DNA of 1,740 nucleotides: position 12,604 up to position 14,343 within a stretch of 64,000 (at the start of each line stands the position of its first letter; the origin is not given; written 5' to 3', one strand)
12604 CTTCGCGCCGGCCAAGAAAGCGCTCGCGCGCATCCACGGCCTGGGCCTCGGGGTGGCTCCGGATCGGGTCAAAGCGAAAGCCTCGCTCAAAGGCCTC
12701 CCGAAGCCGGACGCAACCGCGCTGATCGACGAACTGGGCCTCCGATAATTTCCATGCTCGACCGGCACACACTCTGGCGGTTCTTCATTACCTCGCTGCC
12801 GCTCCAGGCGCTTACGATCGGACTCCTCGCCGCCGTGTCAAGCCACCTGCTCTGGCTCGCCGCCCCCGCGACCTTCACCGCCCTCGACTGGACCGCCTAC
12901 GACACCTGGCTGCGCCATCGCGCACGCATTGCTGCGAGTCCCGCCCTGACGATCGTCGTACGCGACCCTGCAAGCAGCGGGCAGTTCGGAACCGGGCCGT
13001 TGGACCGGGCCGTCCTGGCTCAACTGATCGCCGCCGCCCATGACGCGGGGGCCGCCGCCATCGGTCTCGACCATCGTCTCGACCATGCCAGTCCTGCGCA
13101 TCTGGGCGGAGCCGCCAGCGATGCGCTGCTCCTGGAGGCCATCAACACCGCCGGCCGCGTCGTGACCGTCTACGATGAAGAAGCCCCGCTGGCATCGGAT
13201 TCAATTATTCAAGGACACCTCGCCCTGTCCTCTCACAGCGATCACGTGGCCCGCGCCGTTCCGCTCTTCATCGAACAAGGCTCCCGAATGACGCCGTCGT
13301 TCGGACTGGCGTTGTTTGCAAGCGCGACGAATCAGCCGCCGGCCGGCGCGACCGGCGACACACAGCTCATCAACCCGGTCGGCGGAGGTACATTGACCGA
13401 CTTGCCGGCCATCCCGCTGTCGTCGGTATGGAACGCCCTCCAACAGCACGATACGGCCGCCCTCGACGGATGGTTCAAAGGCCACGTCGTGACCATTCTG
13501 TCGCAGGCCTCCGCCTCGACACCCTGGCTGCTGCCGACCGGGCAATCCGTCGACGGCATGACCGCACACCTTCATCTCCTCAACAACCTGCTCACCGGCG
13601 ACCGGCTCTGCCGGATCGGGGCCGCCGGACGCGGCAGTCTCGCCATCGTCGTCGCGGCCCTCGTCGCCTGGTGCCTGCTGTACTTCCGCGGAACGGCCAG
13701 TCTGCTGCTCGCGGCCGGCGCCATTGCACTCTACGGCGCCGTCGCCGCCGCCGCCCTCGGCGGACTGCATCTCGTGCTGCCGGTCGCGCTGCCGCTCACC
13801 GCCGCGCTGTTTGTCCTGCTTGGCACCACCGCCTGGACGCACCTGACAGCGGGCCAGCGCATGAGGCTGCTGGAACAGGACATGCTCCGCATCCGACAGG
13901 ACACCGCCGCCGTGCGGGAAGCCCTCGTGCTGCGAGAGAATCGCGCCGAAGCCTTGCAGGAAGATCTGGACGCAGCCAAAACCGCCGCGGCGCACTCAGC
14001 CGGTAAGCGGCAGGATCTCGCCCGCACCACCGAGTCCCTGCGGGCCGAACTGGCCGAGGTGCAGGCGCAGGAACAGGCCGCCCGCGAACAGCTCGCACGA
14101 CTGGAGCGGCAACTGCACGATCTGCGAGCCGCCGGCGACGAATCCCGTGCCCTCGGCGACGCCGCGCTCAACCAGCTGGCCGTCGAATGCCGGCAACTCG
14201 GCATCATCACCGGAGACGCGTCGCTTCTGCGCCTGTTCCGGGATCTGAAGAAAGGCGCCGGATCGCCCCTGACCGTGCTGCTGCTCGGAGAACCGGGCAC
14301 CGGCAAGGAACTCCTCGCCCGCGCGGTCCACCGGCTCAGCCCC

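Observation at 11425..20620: Candidate undescribed sigma54-controlled exopolysaccharide / surface-glycan system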

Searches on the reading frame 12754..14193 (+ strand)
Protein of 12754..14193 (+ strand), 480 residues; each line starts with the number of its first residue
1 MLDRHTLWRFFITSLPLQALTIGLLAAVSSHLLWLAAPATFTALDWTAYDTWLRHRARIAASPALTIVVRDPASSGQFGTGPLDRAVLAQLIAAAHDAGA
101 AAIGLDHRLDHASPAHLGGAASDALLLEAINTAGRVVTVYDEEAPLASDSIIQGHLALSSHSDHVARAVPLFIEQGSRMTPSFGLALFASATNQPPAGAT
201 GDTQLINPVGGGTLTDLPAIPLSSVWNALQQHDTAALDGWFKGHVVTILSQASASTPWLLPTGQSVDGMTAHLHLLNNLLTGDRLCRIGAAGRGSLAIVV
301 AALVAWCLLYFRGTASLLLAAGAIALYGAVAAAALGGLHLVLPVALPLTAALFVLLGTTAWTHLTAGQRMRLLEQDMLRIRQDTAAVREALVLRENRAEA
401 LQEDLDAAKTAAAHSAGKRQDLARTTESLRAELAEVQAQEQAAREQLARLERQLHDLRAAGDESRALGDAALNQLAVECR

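Call 59: find_homologous_proteins(query=window:12754-14193:+, max_evalue=0.00001)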
Query window:12754-14193:+ (480 aa): 62 proteins with E <= 0.00001 among 8000 candidates.
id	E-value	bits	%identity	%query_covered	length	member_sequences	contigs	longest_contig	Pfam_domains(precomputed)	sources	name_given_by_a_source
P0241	6.9e-223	759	75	100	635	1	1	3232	PF05226.17,PF00158.33,PF00004.36,PF14532.13,PF07728.21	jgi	jgi:CHASE2 domain-containing sensor protein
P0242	1.1e-165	570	71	78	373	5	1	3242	PF05226.17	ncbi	ncbi:MAG: CHASE2 domain-containing protein, partial [Nitrospirota bacterium]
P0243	5.3e-163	561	59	100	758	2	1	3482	PF05226.17,PF00158.33,PF25601.2,PF00004.36,PF14532.13,PF07728.21,PF01078.28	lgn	-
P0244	1.7e-152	527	56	100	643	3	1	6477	PF05226.17,PF00158.33,PF14532.13,PF07728.21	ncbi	ncbi:MAG: sigma 54-interacting transcriptional regulator, partial [Nitrospirota bacterium]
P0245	1.1e-151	524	69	74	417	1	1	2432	PF05226.17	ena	-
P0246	1.6e-148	514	55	100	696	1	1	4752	PF05226.17,PF00158.33,PF25601.2,PF00004.36,PF14532.13,PF07728.21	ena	-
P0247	3.0e-144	499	54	100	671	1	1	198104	PF05226.17,PF00158.33,PF00004.36,PF14532.13,PF07728.21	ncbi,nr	ncbi:MAG: sigma 54-interacting transcriptional regulator, partial [Nitrospira sp.]|nr:sigma 54-inter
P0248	1.7e-142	494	53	99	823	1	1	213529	PF05226.17,PF00158.33,PF25601.2,PF00004.36,PF14532.13,PF07728.21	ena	-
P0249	4.2e-142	492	53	99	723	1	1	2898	PF05226.17,PF00158.33,PF00004.36,PF14532.13,PF07728.21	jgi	-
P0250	1.4e-141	491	54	98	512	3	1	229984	PF05226.17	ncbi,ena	-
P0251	1.7e-141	490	52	100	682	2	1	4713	PF05226.17,PF00158.33,PF14532.13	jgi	jgi:CHASE2 domain-containing sensor protein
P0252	2.0e-141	490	54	96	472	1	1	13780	PF05226.17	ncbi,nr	ncbi:MAG TPA: CHASE2 domain-containing protein, partial [Nitrospira sp.]|nr:CHASE2 domain-containing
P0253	4.3e-141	489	53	100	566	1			PF05226.17,PF00158.33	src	-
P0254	4.3e-139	482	53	96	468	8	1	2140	PF05226.17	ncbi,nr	ncbi:MAG TPA: CHASE2 domain-containing protein, partial [Nitrospira sp.]|nr:CHASE2 domain-containing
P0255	1.6e-137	477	54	99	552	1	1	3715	PF05226.17,PF00158.33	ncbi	ncbi:MAG TPA: CHASE2 domain-containing protein, partial [Nitrospira sp.]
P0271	4.5e-117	410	58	74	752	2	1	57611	PF05226.17,PF00158.33,PF25601.2,PF14532.13,PF07728.21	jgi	-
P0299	1.6e-43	168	37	86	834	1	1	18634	PF05226.17,PF00158.33,PF25601.2,PF02954.26,PF00004.36,PF14532.13,PF07728.21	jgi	jgi:DNA-binding NtrC family response regulator/CHASE2 domain-containing sensor protein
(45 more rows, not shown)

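Call 80: find_encoding_contigs(protein=P0299, flank=8000, max_places=1)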
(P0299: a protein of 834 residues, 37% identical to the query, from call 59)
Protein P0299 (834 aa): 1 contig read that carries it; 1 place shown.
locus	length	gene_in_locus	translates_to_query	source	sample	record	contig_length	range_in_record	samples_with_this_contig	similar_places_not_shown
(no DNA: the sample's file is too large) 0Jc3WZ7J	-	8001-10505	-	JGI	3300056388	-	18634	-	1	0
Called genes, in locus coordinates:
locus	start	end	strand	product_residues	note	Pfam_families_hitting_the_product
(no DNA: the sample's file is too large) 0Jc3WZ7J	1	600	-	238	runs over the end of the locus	PF00487:FA_desaturase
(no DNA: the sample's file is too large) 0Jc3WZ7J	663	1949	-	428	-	PF06808:DctM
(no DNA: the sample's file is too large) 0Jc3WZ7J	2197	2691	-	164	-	PF04290:DctQ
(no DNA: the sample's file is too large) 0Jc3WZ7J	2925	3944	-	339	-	PF03480:DctP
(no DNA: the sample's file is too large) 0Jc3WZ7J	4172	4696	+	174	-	PF00578:AhpC-TSA, PF08534:Redoxin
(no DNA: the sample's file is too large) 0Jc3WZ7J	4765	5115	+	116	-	-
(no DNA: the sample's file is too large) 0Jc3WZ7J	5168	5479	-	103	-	PF08534:Redoxin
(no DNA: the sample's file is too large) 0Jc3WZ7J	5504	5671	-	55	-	PF08534:Redoxin (weak)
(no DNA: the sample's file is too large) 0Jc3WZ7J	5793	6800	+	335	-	PF00296:Bac_luciferase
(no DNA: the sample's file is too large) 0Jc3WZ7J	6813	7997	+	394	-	PF13432:TPR_16, PF23914:TPR_CcmH_CycH, PF13414:TPR_11 (weak), PF14559:TPR_19, PF13414:TPR_11 (weak), PF13432:TPR_16, PF24575:TPR_Slam (weak), PF08238:Sel1 (weak), +9 more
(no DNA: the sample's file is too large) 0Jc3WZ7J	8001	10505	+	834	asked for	PF05226:CHASE2, PF00158:Sigma54_activat, PF14532:Sigma54_activ_2, PF00004:AAA (faint), PF07728:AAA_5, PF25601:AAA_lid_14, PF02954:HTH_8 (faint)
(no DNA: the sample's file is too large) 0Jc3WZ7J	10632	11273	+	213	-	PF00691:OmpA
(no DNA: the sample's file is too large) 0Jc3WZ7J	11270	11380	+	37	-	?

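Call 81: find_encoding_contigs(protein=P0248, flank=8000, max_places=1)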
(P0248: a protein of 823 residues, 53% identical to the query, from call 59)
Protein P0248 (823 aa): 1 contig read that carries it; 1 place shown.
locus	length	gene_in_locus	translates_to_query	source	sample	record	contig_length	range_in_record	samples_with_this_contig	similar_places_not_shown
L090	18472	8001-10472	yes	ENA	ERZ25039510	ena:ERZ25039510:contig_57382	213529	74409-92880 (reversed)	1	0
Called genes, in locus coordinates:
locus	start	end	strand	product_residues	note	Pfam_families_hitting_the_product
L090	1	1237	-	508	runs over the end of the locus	PF03136:Pup_ligase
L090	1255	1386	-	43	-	-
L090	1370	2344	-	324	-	PF00004:AAA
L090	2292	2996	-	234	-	PF17758:Prot_ATP_ID_OB_N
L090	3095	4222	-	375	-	PF00089:Trypsin, PF13365:Trypsin_2, PF17820:PDZ_6 (faint), PF13180:PDZ_2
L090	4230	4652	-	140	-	PF01894:YjbQ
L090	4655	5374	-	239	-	-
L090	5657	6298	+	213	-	-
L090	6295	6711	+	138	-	PF01230:HIT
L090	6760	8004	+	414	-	PF12895:ANAPC3 (faint), PF13428:TPR_14 (faint), PF13432:TPR_16, PF13371:TPR_9 (weak), PF13414:TPR_11 (weak), PF00515:TPR_1 (weak), PF13414:TPR_11 (weak), PF08238:Sel1, +9 more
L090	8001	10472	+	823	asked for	PF05226:CHASE2, PF00004:AAA (weak), PF00158:Sigma54_activat, PF07728:AAA_5 (weak), PF14532:Sigma54_activ_2, PF25601:AAA_lid_14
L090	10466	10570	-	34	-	-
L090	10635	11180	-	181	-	PF00583:Acetyltransf_1, PF13508:Acetyltransf_7 (weak)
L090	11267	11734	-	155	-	-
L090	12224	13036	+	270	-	PF00691:OmpA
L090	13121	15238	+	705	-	PF13757:VIT_2, PF08487:VIT, PF00092:VWA, PF13519:VWA_2, PF13768:VWA_3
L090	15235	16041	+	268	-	PF04203:Sortase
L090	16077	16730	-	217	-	PF00873:ACR_tran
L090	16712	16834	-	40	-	-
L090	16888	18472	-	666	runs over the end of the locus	PF00873:ACR_tran, PF03176:MMPL (weak)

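Call 84: find_encoding_contigs(protein=P0271, flank=10000, max_places=1)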
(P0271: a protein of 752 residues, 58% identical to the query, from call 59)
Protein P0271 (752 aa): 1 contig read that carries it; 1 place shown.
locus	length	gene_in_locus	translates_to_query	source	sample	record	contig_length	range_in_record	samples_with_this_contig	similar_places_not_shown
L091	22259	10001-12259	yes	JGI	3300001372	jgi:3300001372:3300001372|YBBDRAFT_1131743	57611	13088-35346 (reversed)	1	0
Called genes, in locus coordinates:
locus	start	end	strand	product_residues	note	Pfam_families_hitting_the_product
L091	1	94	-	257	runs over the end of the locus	PF00227:Proteasome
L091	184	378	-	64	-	PF20513:UBact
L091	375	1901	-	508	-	PF03136:Pup_ligase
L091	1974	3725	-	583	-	PF17758:Prot_ATP_ID_OB_N, PF16450:Prot_ATP_ID_OB_C (weak), PF00004:AAA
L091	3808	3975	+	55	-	-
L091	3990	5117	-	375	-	PF00089:Trypsin, PF13365:Trypsin_2, PF17820:PDZ_6 (faint), PF13180:PDZ_2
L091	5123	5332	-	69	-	PF01894:YjbQ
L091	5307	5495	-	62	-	PF01894:YjbQ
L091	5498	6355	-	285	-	-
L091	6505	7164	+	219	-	-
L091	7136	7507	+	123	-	PF01230:HIT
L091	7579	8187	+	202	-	-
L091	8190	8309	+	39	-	-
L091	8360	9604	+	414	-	PF13428:TPR_14 (faint), PF14559:TPR_19 (faint), PF14561:TPR_20 (faint), PF23914:TPR_CcmH_CycH (weak), PF13414:TPR_11 (weak), PF13432:TPR_16, PF13414:TPR_11 (weak), PF08238:Sel1, +5 more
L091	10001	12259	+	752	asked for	PF05226:CHASE2 (weak), PF00158:Sigma54_activat, PF14532:Sigma54_activ_2, PF07728:AAA_5 (weak), PF25601:AAA_lid_14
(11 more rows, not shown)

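Call 85: find_encoding_contigs(protein=P0250, flank=10000, max_places=1)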
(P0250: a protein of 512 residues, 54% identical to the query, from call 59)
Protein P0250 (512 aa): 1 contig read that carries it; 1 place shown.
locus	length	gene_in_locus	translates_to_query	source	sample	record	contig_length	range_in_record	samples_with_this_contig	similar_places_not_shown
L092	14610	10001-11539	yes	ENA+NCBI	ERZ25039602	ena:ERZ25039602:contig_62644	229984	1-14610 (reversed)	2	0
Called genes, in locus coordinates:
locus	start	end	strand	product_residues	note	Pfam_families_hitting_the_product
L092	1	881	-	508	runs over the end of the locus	PF03136:Pup_ligase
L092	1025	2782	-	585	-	PF17758:Prot_ATP_ID_OB_N, PF16450:Prot_ATP_ID_OB_C, PF00004:AAA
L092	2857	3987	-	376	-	PF00089:Trypsin, PF13365:Trypsin_2, PF17820:PDZ_6 (faint), PF13180:PDZ_2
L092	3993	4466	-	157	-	PF01894:YjbQ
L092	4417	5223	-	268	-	-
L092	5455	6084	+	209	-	-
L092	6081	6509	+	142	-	PF01230:HIT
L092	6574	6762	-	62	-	-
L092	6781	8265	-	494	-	-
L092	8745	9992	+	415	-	PF23914:TPR_CcmH_CycH, PF12895:ANAPC3 (faint), PF13414:TPR_11, PF13432:TPR_16, PF00515:TPR_1, PF07719:TPR_2 (weak), PF13414:TPR_11, PF08238:Sel1 (weak), +7 more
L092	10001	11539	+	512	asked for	PF05226:CHASE2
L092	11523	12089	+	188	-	PF00004:AAA (weak), PF00158:Sigma54_activat, PF01078:Mg_chelatase (faint), PF07728:AAA_5, PF14532:Sigma54_activ_2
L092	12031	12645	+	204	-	PF25601:AAA_lid_14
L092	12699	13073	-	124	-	-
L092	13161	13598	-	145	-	-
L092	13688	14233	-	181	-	PF00583:Acetyltransf_1 (weak)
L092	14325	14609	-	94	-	?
